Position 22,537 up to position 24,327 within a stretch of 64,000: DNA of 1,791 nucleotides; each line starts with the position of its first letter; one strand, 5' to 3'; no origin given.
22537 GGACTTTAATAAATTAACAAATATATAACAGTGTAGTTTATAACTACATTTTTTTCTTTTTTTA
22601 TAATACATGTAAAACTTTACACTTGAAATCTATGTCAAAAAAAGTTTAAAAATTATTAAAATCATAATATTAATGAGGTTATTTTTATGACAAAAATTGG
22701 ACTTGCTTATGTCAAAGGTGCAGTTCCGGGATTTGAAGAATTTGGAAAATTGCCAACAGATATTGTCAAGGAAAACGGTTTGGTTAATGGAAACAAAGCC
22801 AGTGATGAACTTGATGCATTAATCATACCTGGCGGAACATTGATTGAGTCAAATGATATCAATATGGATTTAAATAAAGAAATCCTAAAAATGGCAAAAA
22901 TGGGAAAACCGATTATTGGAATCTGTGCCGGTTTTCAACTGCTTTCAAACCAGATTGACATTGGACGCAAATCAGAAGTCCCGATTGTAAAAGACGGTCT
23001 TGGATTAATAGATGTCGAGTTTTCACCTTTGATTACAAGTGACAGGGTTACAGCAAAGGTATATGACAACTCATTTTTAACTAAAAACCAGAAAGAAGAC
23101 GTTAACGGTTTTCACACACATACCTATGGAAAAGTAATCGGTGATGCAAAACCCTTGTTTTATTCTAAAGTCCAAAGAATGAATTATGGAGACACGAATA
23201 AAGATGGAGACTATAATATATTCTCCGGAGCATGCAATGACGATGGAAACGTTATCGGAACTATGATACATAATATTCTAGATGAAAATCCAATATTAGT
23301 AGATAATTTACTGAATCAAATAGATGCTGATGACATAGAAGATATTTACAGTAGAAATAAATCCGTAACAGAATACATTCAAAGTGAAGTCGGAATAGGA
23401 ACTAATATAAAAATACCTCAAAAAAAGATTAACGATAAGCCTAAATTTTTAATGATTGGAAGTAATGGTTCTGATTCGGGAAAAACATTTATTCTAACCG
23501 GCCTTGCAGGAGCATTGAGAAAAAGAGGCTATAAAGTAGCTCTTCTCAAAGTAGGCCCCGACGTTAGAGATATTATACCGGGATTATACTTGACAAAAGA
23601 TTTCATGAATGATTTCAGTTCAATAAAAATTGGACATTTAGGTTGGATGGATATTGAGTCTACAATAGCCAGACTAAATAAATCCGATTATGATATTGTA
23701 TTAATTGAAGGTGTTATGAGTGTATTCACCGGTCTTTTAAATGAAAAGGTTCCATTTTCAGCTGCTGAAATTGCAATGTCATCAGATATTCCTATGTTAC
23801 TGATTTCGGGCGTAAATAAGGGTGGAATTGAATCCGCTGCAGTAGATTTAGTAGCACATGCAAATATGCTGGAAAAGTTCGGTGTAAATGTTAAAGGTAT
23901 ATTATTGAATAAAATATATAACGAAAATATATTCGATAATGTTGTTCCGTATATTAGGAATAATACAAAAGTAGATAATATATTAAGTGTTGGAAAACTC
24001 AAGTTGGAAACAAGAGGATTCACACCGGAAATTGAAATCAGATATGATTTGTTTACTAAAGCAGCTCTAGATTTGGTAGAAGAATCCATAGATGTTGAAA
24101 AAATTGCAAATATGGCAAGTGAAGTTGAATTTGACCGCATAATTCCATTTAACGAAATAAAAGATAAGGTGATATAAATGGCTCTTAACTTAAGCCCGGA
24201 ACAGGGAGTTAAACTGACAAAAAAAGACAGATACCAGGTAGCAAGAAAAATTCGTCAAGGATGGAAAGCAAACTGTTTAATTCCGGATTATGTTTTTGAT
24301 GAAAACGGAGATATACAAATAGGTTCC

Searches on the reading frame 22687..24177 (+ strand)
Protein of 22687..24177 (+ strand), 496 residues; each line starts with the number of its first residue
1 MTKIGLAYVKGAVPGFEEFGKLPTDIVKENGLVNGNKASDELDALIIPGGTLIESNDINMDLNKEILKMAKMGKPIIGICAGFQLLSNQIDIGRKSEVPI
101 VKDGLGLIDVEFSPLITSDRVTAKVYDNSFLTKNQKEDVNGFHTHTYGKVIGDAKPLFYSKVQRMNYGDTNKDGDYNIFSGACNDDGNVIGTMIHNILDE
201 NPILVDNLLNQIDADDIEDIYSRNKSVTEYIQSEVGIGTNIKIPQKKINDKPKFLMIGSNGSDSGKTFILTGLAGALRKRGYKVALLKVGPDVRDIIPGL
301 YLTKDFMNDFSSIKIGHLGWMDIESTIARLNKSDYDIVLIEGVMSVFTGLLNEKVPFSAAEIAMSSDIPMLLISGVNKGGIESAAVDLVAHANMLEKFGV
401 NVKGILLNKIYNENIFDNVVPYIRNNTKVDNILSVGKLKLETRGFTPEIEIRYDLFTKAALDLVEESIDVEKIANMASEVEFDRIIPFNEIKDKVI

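Call 4: search_protein_families(library=ncbifam, proteins=[window:22687-24177:+])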
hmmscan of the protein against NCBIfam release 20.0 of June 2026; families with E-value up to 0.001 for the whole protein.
window:22687-24177:+ (496 aa): 21 families
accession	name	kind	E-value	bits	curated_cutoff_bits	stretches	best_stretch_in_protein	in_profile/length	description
NF004921.0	PRK06278.1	equivalog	7.3e-185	615.4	354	1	3-495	2-476/482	cobyrinic acid a,c-diamide synthase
NF001989.1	PRK00784.1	equivalog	7.9e-28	97.3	273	1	29-228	274-452/480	cobyric acid synthase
NF002204.1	PRK01077.1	equivalog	4e-25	88.6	254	1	254-479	3-226/420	cobyrinic acid a,c-diamide synthase CobB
TIGR00313.1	cobQ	equivalog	2.2e-21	76.3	309.9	1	32-210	275-440/477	cobyric acid synthase CobQ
TIGR00379.1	cobB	subfamily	2.3e-20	72.9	261.4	1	256-479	3-225/449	cobyrinic/hydrogenobyrinic acid a,c-diamide synthase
NF033195.1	F430_CfbB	exception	2.3e-19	69.5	560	1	255-480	2-228/451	Ni-sirohydrochlorin a,c-diamide synthase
NF053748.1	bifunc_CobBC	exception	1.6e-15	56.5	950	1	255-420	4-162/797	bifunctional hydrogenobyrinic acid a,c-diamide synthase/histidinol phosphate aminotransferase CobBC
TIGR01737.1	FGAM_synth_I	equivalog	3.5e-08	33.1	177.8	1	37-195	36-202/228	phosphoribosylformylglycinamidine synthase I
TIGR01382.1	PfpI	subfamily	6.1e-08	32.4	139.05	1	39-142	60-160/169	DJ-1/PfpI/YhbO family deglycase/protease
NF010471.0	PRK13896.1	equivalog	6.7e-08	32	693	1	256-411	5-150/433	cobyrinic acid a,c-diamide synthase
NF002957.0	PRK03619.1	equivalog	1.8e-07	30.8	212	1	36-88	36-94/222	phosphoribosylformylglycinamidine synthase subunit PurQ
NF002252.0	PRK01175.1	equivalog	4.6e-07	29.1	298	1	24-106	31-128/261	phosphoribosylformylglycinamidine synthase subunit PurQ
TIGR01855.1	IMP_synth_hisH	equivalog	1.6e-06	28.1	105.4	1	28-152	23-150/198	imidazole glycerol phosphate synthase subunit HisH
NF040823.1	deglyc_PfpI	equivalog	1.7e-06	28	330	1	38-106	58-128/166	deglycase PfpI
TIGR00347.1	bioD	equivalog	1.8e-06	28.2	83.3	0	323-408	89-166/166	dethiobiotin synthase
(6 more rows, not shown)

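Call 5: search_protein_families(library=pfam, proteins=[window:22687-24177:+])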
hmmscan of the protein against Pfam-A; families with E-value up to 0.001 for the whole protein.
window:22687-24177:+ (496 aa): 7 families
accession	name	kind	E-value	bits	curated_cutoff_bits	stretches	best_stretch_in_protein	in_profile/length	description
PF07685.20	GATase_3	-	8e-19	68.5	27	1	35-201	34-194/196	CobB/CobQ-like glutamine amidotransferase domain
PF01656.29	CbiA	-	7.2e-11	42.6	25.4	1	256-429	2-102/125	CobQ/CobB/MinD/ParA nucleotide binding domain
PF13500.12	AAA_26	-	3.6e-10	40.5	27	1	331-432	95-185/198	AAA domain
PF01174.25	SNO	-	7.1e-06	26.5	27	1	27-95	19-90/188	SNO glutamine amidotransferase family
PF01965.30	DJ-1_PfpI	-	9.9e-06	25.9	26.6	1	38-89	58-110/165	DJ-1/PfpI family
PF00117.34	GATase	-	6.2e-05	23.2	22.8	1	39-90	40-89/190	Glutamine amidotransferase class-I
PF03205.20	MobB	-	0.00062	20.1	26.6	0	262-288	8-34/133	Molybdopterin guanine dinucleotide synthesis protein B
